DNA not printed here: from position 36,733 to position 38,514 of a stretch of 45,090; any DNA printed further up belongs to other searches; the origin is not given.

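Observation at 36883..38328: AT-rich island encoding ten exact 33-aa mTERF-like repeats, abutting the sortase stop codon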

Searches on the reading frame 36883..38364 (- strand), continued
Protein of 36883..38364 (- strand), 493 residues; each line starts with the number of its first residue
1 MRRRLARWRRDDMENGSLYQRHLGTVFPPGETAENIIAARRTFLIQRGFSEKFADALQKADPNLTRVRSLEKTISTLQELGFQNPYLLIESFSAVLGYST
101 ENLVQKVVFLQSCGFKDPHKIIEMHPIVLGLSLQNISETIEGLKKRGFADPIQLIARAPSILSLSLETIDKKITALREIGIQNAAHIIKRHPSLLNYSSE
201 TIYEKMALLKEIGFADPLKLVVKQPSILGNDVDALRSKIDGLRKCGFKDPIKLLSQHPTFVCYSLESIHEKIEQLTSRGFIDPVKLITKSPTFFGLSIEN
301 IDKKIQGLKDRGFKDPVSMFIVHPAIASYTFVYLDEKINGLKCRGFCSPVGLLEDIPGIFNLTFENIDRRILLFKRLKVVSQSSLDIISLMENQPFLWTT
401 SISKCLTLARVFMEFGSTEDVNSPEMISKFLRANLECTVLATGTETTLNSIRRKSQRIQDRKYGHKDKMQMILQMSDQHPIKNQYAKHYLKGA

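Call 55: search_solved_structures(query=A1, max_evalue=1, show_alignments=3)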
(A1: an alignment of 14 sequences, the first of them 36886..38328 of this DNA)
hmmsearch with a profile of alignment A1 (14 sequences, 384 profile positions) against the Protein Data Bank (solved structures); distinct sequences matched with E-value up to 1: 16.
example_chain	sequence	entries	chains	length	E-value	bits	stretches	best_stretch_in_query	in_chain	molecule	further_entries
8vd6_A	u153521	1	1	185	2.3e-09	39.9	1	109-256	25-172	CAP REPEAT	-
3m66_A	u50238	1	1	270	3.9e-08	35.9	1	81-265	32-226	mTERF domain-containing protein 1, mitochondrial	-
5crj_O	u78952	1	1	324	4.2e-06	29.2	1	22-200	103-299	Transcription termination factor 1, mitochondrial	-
3mvb_O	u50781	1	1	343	4.3e-06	29.2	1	22-200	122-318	Transcription termination factor, mitochondrial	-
5crk_O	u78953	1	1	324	6.6e-06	28.5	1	23-200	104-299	Transcription termination factor 1, mitochondrial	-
5co0_O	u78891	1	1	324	7.2e-06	28.4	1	22-200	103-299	Transcription termination factor 1, mitochondrial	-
3n7q_A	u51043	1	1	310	9.8e-06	28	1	22-200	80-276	Transcription termination factor, mitochondrial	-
5cky_O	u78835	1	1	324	1.4e-05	27.5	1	22-200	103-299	Transcription termination factor 1, mitochondrial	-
3mva_O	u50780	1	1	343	1.5e-05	27.4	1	22-200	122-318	Transcription termination factor, mitochondrial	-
3n6s_A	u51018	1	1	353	1.8e-05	27.1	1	22-200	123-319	Transcription termination factor, mitochondrial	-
4cj9_A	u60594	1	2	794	0.00013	24.2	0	21-137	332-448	BURRH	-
4cja_A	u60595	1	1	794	0.00014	24.1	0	22-137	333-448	BURRH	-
9e9c_y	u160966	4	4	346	0.02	17.1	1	28-163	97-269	Transcription termination factor 4, mitochondrial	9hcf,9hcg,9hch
3hdp_A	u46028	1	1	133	0.17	14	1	82-168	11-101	Glyoxalase-I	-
2qh0_A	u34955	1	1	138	0.21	13.7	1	82-168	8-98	Lactoylglutathione lyase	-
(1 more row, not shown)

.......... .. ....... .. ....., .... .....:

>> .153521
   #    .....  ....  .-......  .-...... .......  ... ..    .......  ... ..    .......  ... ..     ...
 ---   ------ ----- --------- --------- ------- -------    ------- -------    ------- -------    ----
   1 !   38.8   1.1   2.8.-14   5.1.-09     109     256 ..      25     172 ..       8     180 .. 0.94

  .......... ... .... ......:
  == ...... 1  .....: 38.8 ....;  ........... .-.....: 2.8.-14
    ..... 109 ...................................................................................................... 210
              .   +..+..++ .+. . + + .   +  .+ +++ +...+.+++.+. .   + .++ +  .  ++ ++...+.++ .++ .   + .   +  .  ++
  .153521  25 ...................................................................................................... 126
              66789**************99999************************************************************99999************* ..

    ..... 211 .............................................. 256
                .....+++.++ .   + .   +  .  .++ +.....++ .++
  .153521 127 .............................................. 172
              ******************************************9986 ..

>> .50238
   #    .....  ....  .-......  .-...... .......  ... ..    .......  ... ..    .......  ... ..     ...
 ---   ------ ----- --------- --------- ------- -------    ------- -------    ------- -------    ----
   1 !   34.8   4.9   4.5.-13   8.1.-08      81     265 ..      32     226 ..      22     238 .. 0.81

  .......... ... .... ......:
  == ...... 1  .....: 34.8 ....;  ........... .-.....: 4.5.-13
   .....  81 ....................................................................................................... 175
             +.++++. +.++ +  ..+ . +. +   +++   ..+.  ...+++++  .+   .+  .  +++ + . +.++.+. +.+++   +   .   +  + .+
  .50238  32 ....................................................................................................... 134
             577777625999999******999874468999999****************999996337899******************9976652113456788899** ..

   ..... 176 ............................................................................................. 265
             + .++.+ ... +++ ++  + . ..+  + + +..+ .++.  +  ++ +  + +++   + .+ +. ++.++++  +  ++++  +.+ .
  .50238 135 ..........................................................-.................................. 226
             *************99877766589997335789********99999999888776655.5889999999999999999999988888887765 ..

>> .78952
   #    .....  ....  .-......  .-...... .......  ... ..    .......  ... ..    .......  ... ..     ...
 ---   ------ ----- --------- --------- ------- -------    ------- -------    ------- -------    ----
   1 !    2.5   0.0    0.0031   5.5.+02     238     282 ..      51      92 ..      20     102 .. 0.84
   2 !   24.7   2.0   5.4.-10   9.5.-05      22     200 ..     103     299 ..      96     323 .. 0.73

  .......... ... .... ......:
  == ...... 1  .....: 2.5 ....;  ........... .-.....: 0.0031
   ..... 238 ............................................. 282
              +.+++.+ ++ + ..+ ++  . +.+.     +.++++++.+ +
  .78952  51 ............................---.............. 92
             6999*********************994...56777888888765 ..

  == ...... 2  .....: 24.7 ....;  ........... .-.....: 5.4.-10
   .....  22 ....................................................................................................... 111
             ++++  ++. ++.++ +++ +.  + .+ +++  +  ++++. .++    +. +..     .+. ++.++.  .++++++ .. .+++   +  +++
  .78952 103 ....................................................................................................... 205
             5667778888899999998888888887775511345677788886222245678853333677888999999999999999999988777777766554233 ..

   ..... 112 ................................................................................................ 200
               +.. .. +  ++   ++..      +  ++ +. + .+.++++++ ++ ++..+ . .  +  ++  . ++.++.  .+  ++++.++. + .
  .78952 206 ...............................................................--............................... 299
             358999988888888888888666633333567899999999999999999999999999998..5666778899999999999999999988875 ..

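Call 62: search_protein_families(library=padloc, proteins=[window:36886-38328:-], max_evalue=0.1)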
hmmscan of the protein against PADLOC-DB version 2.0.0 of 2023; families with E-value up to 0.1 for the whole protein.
window:36886-38328:- (481 aa): 1 family
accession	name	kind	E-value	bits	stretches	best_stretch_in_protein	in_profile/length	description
PDLC02435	AgaR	-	0.002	16.3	1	172-206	23-57/91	-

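Call 63: search_protein_families(library=ncbifam, proteins=[window:36886-38328:-], max_evalue=0.01)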
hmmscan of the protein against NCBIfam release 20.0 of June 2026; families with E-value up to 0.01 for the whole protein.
window:36886-38328:- (481 aa): 2 families
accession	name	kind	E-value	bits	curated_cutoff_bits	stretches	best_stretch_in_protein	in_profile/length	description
NF043076.1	PHA_gran_PhaM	subfamily_domain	0.00015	21.2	38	0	281-297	4-20/52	PhaM family polyhydroxyalkanoate granule multifunctional regulatory protein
TIGR00122.1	birA_repr_reg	equivalog_domain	0.00019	21.3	70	0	150-169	23-42/69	biotin operon repressor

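Call 64: find_related_loci(query=A2, collection=metagenome_contigs, flank=6000)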
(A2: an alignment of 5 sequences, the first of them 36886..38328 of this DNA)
Query A2 (481 aa) in metagenome_contigs; peptide patterns used: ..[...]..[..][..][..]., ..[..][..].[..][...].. (x = any residue, [..] = any of these).
231 stretches matched a pattern; 11 encode a relative of the query (tblastn E <= 1e-3); 11 distinct loci.
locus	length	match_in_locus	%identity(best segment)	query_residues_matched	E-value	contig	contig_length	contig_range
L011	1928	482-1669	34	18-477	3e-84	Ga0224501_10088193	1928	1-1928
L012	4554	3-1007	36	57-480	7e-64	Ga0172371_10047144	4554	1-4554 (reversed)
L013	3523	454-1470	33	25-480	1e-53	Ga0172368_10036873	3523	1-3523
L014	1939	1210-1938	43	19-359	6e-54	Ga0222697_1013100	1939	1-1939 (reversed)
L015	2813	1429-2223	37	19-477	1e-45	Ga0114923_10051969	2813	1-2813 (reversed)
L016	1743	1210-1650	41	19-359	2e-30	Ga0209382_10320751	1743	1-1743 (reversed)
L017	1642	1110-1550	41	19-359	2e-30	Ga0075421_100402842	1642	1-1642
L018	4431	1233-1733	43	21-367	5e-25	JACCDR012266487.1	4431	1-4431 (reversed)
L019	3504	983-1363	40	16-370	1e-18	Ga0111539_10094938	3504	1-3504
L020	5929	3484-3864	40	16-370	1e-18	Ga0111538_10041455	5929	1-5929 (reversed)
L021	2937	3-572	40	19-370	1e-18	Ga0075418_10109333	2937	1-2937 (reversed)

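Call 66: search_protein_families(library=pfam, proteins=[L008:943-1512:+, L008:1544-2581:+, L009:1-733:-, L009:2008-3117:+, L012:1119-2234:+, L012:2264-2875:+, L014:121-1038:+, L018:2-1132:+, L018:1913-2770:-, L020:4597-5544:+], max_evalue=0.0001)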
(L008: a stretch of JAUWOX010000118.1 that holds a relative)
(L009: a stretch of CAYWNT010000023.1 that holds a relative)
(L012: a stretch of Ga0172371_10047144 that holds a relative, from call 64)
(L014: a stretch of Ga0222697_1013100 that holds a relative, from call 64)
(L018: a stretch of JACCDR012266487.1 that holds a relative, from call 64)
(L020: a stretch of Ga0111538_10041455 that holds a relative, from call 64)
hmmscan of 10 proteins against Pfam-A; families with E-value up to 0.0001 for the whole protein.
L008:943-1512:+ (189 aa): 1 family
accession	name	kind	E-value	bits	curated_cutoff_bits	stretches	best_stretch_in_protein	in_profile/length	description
PF06130.18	PTAC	-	8.2e-70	234.6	25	1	5-178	2-175/176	Phosphate propanoyltransferase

L008:1544-2581:+ (345 aa): 1 family
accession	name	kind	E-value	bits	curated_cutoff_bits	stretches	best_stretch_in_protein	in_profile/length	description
PF00871.23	Acetate_kinase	-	1.8e-105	353.2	22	1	37-332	54-359/392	Acetokinase family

L009:1-733:- (244 aa): 0 families

L009:2008-3117:+ (369 aa): 2 families
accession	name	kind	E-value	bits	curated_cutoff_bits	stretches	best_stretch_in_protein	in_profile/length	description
PF00963.24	Cohesin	-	1.5e-07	32.2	24.1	1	33-147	6-126/139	Cohesin domain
PF09136.16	Glucodextran_B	-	9.5e-06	25.9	27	1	173-261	1-80/83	Glucodextranase, domain B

L012:1119-2234:+ (371 aa): 3 families
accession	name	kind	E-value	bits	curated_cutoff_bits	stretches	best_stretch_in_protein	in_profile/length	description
PF00534.26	Glycos_transf_1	-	1.2e-27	96.9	26.4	1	193-327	10-156/172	Glycosyl transferases group 1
PF13692.12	Glyco_trans_1_4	-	1.2e-25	90.9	27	1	200-325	3-138/142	Glycosyl transferases group 1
PF13439.12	Glyco_transf_4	-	1.8e-07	31.8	28.5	1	45-190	37-170/170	Glycosyltransferase Family 4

L012:2264-2875:+ (203 aa): 0 families

L014:121-1038:+ (305 aa): 1 family
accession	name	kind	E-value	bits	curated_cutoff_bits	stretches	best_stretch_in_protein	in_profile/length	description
PF01261.30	AP_endonuc_2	-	4.4e-10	40.1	31.1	1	198-301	145-246/249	Xylose isomerase-like TIM barrel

L018:2-1132:+ (376 aa): 2 families
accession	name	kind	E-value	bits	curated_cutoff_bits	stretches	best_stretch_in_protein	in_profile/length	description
PF01411.24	tRNA-synt_2c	-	5.4e-43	147.8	30.3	1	4-214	241-434/552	tRNA synthetases class II (A)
PF07973.19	tRNA_SAD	-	7.7e-15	55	24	1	320-371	1-43/44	Threonyl and Alanyl tRNA synthetase second additional domain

L018:1913-2770:- (285 aa): 2 families
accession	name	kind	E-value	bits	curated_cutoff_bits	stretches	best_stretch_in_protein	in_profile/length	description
PF01715.23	IPPT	-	1.2e-63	215.4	23.6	1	48-281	1-242/243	IPP transferase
PF01745.22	IPT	-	3.2e-08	33.7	20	1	15-73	3-62/233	Isopentenyl transferase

L020:4597-5544:+ (315 aa): 8 families
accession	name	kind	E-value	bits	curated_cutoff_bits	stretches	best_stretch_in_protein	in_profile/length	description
PF07719.23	TPR_2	-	7.7e-13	47.9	27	0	220-248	5-33/34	Tetratricopeptide repeat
PF00515.34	TPR_1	-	1.3e-07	31.5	27.8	0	223-248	8-33/34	Tetratricopeptide repeat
PF14559.12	TPR_19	-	1.4e-06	29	25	0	229-279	4-54/68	Tetratricopeptide repeat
PF13181.12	TPR_8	-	2.4e-06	27.7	25.7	0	223-248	8-33/34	Tetratricopeptide repeat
PF13431.12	TPR_17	-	4.1e-06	27.1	24.4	0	252-271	15-34/34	Tetratricopeptide repeat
PF12895.13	ANAPC3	-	5.5e-06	27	27.2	0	218-271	25-77/82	Anaphase-promoting complex, cyclosome, subunit 3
PF13414.12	TPR_11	-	6.6e-06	26.2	26.8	0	170-195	15-40/42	TPR repeat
PF13428.12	TPR_14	-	1.2e-05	26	23.5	0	223-258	8-43/44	Tetratricopeptide repeat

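Call 69: search_protein_families(library=pfam, proteins=[P0040, P0110, P0113, P0098, P0142, P0152, P0067, P0171, P0169, P0141], max_evalue=0.0001)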
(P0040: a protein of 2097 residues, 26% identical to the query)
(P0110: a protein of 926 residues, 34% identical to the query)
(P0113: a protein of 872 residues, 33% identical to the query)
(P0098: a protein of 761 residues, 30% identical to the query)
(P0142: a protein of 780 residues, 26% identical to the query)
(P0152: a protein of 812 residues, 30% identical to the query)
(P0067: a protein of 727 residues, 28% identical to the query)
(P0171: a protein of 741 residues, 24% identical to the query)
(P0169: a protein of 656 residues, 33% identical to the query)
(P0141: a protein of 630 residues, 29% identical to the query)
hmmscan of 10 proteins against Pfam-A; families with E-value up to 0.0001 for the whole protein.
P0040 (2097 aa): 1 family
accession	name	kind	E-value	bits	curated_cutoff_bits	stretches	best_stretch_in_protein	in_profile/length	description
PF02536.19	mTERF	-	1.6e-55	188.7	23.1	3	1481-1735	47-286/314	mTERF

P0110 (926 aa): 0 families

P0113 (872 aa): 7 families
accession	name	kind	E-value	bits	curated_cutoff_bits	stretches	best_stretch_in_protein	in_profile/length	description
PF02536.19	mTERF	-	3.3e-139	463.6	23.1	3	410-664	2-258/314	mTERF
PF22789.1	DUF4026_C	-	5.3e-11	43.4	27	0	730-749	10-29/114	Protein of unknown function (DUF4026) C-terminal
PF18363.6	PI_PP_I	-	1.6e-09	38.3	28.5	0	508-540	56-88/94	Phosphoinositide phosphatase insertion domain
PF07681.17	DoxX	-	2.6e-09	38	23.6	0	648-685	21-54/85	DoxX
PF22083.2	I-HmuI_NUMOD-like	-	2.6e-07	30.5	27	0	414-429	21-36/46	DNA endonuclease I-HmuI-like, NUMOD-like domain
PF15916.11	DUF4743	-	1.2e-06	29.1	25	0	485-511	27-53/118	Domain of unknown function (DUF4743)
PF23494.1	bPH_10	-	1.4e-06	28.3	27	0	389-434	12-58/151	YqeB-like bacterial PH domain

P0098 (761 aa): 1 family
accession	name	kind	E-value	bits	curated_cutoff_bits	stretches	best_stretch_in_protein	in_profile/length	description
PF02536.19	mTERF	-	3.6e-41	141.5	23.1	3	356-626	2-290/314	mTERF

P0142 (780 aa): 1 family
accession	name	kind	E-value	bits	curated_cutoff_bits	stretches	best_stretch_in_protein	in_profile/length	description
PF02536.19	mTERF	-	1.7e-47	162.3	23.1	3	439-751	4-314/314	mTERF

P0152 (812 aa): 2 families
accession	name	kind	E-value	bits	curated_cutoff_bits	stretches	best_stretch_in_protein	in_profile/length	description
PF02536.19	mTERF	-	2.9e-90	302.8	23.1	3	321-571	4-258/314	mTERF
PF02909.22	TetR_C_1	-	5.9e-05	23.4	21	0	418-458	47-89/146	Tetracyclin repressor-like, C-terminal domain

P0067 (727 aa): 1 family
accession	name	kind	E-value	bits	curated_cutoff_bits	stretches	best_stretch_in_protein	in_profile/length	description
PF02536.19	mTERF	-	1.4e-07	31.2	23.1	1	542-653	164-279/314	mTERF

P0171 (741 aa): 1 family
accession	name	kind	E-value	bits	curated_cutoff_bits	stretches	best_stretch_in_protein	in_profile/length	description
PF02536.19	mTERF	-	3.9e-32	111.8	23.1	2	454-627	106-295/314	mTERF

P0169 (656 aa): 2 families
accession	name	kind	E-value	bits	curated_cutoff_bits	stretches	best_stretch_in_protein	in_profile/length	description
PF02536.19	mTERF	-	6.8e-87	291.8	23.1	3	245-456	45-258/314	mTERF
PF09280.16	XPC-binding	-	1.8e-10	40.8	26.4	0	312-332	28-48/57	XPC-binding domain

P0141 (630 aa): 1 family
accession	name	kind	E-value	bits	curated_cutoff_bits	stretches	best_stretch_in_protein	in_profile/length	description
PF02536.19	mTERF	-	3.1e-75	253.5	23.1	4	173-424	1-260/314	mTERF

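Call 70: find_encoding_contigs(protein=P0034, flank=8000, max_places=3)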
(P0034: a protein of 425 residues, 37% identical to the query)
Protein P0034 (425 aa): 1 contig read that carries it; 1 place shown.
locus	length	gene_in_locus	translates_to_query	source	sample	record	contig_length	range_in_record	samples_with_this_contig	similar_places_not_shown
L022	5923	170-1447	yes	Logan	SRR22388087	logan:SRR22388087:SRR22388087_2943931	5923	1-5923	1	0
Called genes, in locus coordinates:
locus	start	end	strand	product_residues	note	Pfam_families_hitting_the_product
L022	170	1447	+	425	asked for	PF02536:mTERF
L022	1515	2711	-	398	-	PF13173:AAA_14, PF13635:DUF4143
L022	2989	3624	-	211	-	-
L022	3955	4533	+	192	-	-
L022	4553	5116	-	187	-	-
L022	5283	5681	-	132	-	PF01909:NTP_transf_2 (weak), PF18765:Polbeta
